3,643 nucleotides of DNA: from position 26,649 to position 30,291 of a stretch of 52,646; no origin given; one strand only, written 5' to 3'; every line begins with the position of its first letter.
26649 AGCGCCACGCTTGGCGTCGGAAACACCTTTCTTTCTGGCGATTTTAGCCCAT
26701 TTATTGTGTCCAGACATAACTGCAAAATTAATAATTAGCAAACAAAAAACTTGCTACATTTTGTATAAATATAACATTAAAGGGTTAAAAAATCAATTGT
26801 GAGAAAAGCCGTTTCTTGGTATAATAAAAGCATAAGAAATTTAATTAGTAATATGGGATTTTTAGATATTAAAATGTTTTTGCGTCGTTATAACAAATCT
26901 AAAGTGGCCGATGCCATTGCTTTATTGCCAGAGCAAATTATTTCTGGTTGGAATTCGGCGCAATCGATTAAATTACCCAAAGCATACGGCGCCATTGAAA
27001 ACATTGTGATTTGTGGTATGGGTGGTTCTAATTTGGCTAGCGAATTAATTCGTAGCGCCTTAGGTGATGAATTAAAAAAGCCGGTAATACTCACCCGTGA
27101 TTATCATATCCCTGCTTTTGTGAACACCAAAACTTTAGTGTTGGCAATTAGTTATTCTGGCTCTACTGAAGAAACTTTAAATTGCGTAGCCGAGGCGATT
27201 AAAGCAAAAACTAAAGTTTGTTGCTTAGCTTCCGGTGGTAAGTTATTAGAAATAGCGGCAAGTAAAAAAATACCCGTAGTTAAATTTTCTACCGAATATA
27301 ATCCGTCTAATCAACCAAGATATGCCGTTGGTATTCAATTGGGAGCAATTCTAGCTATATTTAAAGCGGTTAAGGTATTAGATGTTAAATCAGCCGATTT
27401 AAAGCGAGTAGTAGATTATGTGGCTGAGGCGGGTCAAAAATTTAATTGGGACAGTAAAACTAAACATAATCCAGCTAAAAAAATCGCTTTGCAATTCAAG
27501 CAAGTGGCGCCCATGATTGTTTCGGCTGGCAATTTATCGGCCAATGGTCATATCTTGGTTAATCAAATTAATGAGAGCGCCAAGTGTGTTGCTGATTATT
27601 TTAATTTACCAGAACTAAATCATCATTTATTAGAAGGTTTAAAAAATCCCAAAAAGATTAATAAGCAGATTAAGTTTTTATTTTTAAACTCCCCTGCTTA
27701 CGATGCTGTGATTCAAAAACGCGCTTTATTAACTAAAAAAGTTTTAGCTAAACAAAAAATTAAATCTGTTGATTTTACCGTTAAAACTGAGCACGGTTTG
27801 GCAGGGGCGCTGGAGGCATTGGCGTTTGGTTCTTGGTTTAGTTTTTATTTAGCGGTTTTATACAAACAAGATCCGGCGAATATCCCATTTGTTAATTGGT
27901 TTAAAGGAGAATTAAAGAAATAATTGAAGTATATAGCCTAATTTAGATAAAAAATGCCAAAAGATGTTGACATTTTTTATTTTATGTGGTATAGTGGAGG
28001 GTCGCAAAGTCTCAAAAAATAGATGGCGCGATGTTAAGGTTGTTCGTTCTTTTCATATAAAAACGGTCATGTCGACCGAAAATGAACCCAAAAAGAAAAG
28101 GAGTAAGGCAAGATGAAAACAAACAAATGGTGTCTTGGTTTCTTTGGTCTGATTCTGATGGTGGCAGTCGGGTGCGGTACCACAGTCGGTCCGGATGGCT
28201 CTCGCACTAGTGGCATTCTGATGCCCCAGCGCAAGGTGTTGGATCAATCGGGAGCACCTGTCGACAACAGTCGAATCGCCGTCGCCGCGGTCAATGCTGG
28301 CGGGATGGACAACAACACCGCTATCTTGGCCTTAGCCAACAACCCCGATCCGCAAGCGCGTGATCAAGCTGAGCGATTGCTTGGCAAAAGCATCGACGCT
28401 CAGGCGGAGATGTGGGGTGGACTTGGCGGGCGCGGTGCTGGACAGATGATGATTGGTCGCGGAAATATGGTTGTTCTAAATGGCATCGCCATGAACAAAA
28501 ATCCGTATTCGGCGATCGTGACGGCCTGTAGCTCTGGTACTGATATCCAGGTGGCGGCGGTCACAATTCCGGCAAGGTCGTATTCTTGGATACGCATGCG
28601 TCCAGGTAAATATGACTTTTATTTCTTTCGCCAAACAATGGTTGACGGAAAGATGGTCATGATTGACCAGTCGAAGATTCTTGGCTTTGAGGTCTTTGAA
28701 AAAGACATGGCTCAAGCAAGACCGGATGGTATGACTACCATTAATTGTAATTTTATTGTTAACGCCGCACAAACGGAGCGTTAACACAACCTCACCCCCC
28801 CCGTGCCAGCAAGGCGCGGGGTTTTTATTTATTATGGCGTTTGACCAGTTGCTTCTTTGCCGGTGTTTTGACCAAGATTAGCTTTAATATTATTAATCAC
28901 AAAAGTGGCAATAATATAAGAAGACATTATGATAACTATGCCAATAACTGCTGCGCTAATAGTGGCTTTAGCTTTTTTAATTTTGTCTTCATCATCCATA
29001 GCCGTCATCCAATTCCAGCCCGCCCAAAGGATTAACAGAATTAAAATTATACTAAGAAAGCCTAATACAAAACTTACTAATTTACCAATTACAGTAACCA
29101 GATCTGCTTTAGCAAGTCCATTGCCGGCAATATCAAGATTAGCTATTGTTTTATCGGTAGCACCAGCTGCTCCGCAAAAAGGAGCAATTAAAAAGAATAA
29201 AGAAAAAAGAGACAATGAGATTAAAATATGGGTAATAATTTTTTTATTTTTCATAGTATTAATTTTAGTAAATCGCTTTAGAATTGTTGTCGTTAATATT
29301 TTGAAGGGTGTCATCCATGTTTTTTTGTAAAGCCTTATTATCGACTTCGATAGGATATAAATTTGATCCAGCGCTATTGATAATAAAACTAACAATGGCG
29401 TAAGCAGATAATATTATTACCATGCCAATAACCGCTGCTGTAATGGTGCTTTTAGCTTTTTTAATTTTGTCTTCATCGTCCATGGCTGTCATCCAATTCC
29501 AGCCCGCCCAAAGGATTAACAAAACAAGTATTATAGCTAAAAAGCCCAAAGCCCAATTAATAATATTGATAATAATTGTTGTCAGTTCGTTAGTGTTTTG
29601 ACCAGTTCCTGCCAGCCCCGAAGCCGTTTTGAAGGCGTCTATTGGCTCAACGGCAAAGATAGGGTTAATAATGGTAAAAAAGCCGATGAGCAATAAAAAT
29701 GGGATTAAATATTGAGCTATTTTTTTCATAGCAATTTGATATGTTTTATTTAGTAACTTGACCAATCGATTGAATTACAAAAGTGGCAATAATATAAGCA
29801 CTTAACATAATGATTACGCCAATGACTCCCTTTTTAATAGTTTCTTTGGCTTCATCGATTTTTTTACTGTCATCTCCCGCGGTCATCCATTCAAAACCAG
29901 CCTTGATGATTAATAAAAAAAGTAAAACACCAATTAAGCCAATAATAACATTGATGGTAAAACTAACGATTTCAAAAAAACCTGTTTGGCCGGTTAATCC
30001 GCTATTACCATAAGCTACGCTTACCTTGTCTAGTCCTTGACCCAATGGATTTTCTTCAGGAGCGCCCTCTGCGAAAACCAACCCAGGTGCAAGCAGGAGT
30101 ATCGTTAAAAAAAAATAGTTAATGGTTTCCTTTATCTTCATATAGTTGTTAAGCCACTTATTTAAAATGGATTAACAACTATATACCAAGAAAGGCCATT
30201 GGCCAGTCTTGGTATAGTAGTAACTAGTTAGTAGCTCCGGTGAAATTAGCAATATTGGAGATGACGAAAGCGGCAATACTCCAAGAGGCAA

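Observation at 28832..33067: Six tandem VirB2/TrbC-like pilin paralogs coupled to an orphan solute-binding lipoprotein, with no T4SS machinery in view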

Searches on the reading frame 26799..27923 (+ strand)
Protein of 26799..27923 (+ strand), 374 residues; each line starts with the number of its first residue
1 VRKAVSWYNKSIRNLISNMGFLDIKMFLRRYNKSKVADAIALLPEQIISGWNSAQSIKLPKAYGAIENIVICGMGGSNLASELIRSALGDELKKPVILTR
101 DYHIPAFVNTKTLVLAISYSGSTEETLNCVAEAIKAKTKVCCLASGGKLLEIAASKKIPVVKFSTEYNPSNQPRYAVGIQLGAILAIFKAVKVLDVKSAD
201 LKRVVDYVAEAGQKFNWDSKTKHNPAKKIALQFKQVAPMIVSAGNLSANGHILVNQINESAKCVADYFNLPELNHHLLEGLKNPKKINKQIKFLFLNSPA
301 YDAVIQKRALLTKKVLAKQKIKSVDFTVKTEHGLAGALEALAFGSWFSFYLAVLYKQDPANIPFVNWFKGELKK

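Call 42: search_protein_families(library=pfam, max_evalue=0.001, proteins=[window:26799-27923:+])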
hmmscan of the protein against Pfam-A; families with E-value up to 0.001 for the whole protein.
window:26799-27923:+ (374 aa): 2 families
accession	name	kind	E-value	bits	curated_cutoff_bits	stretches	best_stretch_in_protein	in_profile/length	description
PF10432.14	bact-PGI_C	-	5.6e-27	95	24.5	1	223-372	2-151/151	Bacterial phospho-glucose isomerase C-terminal SIS domain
PF01380.27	SIS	-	0.00078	19.7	25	0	68-144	7-87/131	SIS domain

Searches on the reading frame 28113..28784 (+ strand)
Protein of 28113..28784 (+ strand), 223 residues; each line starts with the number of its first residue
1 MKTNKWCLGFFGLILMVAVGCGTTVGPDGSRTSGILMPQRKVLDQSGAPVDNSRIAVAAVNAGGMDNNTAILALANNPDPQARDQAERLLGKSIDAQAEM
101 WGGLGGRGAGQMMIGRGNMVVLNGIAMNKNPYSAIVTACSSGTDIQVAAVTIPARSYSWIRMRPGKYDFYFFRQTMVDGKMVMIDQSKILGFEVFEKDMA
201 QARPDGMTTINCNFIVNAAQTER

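Call 3: search_protein_families(library=pfam, max_evalue=1, proteins=[window:28113-28784:+])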
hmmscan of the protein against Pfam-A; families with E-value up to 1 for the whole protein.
window:28113-28784:+ (223 aa): 1 family
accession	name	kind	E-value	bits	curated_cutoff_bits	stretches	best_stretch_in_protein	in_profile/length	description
PF07206.16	Baculo_LEF-10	-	0.15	12.7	27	1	183-222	20-58/71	Baculovirus late expression factor 10 (LEF-10)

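Call 4: search_protein_families(library=ncbifam, max_evalue=1, proteins=[window:28113-28784:+])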
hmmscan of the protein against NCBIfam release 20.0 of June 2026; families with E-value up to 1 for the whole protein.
window:28113-28784:+ (223 aa): 0 families

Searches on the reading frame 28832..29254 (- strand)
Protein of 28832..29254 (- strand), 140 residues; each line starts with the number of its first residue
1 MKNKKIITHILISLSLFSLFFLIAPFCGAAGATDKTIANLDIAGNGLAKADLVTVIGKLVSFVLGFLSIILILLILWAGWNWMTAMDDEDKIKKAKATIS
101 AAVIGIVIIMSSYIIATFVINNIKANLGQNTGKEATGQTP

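Call 3: search_protein_families(library=pfam, max_evalue=1, proteins=[window:28832-29254:-])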
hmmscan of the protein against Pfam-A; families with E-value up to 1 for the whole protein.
window:28832-29254:- (140 aa): 9 families
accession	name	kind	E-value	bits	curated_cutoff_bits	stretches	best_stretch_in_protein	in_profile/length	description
PF18895.5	T4SS_pilin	-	3.8e-08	33.7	26.6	1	52-119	5-71/71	Type IV secretion system pilin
PF13491.11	FtsK_4TM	-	0.0042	17.2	23.1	1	59-130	57-121/171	4TM region of DNA translocase FtsK/SpoIIIE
PF06472.20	ABC_membrane_2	-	0.062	13.1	24.4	1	65-135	141-190/269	ABC transporter transmembrane region 2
PF01554.23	MatE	-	0.11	12.6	24.9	1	20-119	39-135/161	MatE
PF06157.16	DUF973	-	0.12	11.9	26.4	1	9-124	19-126/309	Protein of unknown function (DUF973)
PF04290.18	DctQ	-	0.17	12.2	28.3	1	58-123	63-126/132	Tripartite ATP-independent periplasmic transporters, DctQ component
PF08046.16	IlvGEDA_leader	-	0.43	10.7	25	1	11-30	7-26/32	IlvGEDA operon leader peptide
PF07787.17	TMEM43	-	0.48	10.2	23.3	1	50-120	181-241/250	Transmembrane protein 43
PF13968.11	DUF4220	-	0.7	9.8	27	1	56-120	235-296/341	Domain of unknown function (DUF4220)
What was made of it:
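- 28832..29254 (-): Pilin 6, the last gene of the array. PF18895 at 33.7 bits (call 3).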

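Call 4: search_protein_families(library=ncbifam, max_evalue=1, proteins=[window:28832-29254:-])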
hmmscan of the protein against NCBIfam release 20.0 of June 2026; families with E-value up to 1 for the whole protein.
window:28832-29254:- (140 aa): 7 families
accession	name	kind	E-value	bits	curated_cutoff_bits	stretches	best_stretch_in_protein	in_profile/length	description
NF045849.1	ICE_MMCAP2_0565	equivalog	5.5e-09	35.6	40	1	51-123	8-80/80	Mbov_0395 family pilin-like conjugal transfer protein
NF007744.0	PRK10424.1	equivalog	0.098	12.2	59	1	12-30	8-26/32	ilv operon leader peptide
NF033631.1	SLATT_5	subfamily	0.16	11.4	60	1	58-118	24-77/180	SLATT domain-containing protein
NF041745.1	RdrD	equivalog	0.2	11.5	230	1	56-123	66-135/227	antiviral RADAR system accessory protein RdrD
NF045939.1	MHJ_0274_fam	hypoth_equivalog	0.22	11.2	80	0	66-100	6-40/165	MHJ_0274 family protein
TIGR03943.1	TIGR03943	equivalog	0.46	9.8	88.8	1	63-119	16-72/221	TIGR03943 family putative permease subunit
TIGR03758.1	conj_TIGR03758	hypoth_equivalog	0.68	10.1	42.7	1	66-116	23-75/76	TIGR03758 family integrating conjugative element protein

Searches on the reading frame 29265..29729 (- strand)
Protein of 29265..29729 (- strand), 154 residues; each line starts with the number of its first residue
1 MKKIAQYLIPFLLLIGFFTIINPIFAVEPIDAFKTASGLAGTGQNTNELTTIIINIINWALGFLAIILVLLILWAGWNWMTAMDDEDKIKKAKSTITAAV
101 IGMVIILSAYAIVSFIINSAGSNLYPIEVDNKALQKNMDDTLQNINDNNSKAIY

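Call 3: search_protein_families(library=pfam, max_evalue=1, proteins=[window:29265-29729:-])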
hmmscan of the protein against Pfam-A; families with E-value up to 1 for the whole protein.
window:29265-29729:- (154 aa): 5 families
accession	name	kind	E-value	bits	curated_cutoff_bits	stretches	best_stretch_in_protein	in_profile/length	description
PF18895.5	T4SS_pilin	-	1.9e-10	41.1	26.6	1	46-116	2-71/71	Type IV secretion system pilin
PF04956.18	TrbC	-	0.00011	22.7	27.9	1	39-116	29-98/98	TrbC/VIRB2 pilin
PF13491.11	FtsK_4TM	-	0.029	14.5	23.1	1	60-113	61-109/171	4TM region of DNA translocase FtsK/SpoIIIE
PF13968.11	DUF4220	-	0.064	13.3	27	1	54-117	236-296/341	Domain of unknown function (DUF4220)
PF13567.11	DUF4131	-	0.54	10.4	31.6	1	57-114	3-50/165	Domain of unknown function (DUF4131)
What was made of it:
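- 29265..29729 (-): Pilin 5, a recent duplicate partner of pilin 6. PF18895 at 41.1 bits (call 3).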

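Call 4: search_protein_families(library=ncbifam, max_evalue=1, proteins=[window:29265-29729:-])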
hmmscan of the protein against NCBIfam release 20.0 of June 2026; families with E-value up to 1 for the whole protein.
window:29265-29729:- (154 aa): 4 families
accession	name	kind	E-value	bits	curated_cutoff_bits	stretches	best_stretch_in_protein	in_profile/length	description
NF045849.1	ICE_MMCAP2_0565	equivalog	8.3e-11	41.4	40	1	46-118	6-78/80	Mbov_0395 family pilin-like conjugal transfer protein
TIGR03943.1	TIGR03943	equivalog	0.0076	15.6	88.8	1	47-130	3-85/221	TIGR03943 family putative permease subunit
NF046000.1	MAG1210_fam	subfamily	0.021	13.5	275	1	54-144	59-144/550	MAG1210 family protein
NF040576.1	T2SS_GspM_XpsM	equivalog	0.31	10.7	60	1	59-92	3-37/180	type II secretion system protein GspM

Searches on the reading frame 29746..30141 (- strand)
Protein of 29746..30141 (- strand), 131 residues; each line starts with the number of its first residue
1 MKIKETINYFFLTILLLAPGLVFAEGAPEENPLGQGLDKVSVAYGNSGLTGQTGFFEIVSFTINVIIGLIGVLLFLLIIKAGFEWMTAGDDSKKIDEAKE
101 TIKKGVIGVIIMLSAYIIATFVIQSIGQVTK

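Call 3: search_protein_families(library=pfam, max_evalue=1, proteins=[window:29746-30141:-])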
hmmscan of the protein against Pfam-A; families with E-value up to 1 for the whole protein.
window:29746-30141:- (131 aa): 1 family
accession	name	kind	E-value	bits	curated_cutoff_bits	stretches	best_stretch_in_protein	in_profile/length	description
PF18895.5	T4SS_pilin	-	1.6e-09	38.1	26.6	1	64-122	14-71/71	Type IV secretion system pilin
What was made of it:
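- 29746..30141 (-): Pilin 4. PF18895 at 38.1 bits (call 3).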

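Call 4: search_protein_families(library=ncbifam, max_evalue=1, proteins=[window:29746-30141:-])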
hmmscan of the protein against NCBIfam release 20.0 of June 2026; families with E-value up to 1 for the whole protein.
window:29746-30141:- (131 aa): 2 families
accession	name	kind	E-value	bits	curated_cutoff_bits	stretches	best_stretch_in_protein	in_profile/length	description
NF045849.1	ICE_MMCAP2_0565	equivalog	1.5e-05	24.5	40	1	61-125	15-79/80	Mbov_0395 family pilin-like conjugal transfer protein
NF011607.0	PRK15033.1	subfamily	0.066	12.1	524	1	61-123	271-332/389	tricarballylate utilization 4Fe-4S protein TcuB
